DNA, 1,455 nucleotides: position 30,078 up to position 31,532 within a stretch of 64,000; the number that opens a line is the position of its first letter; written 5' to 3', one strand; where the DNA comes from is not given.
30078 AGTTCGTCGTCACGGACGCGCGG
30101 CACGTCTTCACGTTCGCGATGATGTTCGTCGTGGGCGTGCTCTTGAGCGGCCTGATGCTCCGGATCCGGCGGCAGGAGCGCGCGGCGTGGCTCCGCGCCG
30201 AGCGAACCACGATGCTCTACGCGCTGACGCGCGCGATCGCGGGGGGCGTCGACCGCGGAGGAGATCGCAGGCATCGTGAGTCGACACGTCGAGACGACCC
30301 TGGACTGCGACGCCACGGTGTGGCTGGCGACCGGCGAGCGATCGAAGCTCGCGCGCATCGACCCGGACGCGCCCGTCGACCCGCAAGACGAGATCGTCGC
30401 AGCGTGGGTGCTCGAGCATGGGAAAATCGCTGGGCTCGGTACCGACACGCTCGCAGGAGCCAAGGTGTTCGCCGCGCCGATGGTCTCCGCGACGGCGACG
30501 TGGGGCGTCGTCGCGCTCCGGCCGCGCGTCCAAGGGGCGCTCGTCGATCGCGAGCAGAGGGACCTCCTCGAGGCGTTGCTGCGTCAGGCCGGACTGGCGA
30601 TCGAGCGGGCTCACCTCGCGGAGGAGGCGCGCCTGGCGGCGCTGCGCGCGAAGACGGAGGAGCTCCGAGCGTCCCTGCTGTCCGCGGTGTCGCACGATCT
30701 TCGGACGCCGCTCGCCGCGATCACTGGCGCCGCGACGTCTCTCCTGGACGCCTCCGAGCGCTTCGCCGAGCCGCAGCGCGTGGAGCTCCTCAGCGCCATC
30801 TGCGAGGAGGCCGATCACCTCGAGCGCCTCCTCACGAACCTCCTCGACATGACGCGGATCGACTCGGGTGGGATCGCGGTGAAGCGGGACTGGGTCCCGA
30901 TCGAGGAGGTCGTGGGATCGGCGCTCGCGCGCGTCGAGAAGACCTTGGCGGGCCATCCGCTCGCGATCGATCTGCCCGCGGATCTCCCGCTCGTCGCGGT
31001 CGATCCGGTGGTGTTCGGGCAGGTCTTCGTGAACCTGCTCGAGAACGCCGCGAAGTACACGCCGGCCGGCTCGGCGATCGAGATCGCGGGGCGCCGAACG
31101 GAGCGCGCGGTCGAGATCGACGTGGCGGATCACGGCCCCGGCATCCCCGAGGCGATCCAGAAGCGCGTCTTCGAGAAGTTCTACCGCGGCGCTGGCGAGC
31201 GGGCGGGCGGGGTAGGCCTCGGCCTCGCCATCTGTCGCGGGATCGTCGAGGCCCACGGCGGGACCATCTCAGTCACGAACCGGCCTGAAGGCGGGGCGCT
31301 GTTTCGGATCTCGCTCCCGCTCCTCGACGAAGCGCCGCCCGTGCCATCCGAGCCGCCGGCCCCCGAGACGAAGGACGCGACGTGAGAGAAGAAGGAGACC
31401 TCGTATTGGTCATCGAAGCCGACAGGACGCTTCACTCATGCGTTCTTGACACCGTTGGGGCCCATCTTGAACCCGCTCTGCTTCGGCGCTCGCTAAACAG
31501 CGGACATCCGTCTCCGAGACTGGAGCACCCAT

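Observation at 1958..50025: Frame disruptions are frequent but clustered in a few genes and sit at homopolymers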

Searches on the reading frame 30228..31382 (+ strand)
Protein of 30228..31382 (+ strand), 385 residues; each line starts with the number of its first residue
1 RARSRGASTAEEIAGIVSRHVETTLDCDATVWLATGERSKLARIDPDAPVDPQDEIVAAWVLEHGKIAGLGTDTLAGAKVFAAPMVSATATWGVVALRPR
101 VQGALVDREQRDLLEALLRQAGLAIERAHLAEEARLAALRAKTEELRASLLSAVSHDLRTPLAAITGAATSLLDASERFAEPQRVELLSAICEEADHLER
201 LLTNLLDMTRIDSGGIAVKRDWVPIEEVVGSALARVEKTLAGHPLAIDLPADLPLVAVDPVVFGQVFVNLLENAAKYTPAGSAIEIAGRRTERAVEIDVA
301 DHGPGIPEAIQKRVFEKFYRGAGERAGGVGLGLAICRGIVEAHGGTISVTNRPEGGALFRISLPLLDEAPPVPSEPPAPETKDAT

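Call 47: list_cluster_members(proteins=[window:30648-31382:+, window:29390-30673:+, window:29387-30673:+, window:29390-30676:+, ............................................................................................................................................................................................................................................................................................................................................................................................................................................, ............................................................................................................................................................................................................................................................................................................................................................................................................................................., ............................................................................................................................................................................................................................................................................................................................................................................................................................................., window:30228-31382:+, window:29486-31285:+, window:4767-6713:-])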
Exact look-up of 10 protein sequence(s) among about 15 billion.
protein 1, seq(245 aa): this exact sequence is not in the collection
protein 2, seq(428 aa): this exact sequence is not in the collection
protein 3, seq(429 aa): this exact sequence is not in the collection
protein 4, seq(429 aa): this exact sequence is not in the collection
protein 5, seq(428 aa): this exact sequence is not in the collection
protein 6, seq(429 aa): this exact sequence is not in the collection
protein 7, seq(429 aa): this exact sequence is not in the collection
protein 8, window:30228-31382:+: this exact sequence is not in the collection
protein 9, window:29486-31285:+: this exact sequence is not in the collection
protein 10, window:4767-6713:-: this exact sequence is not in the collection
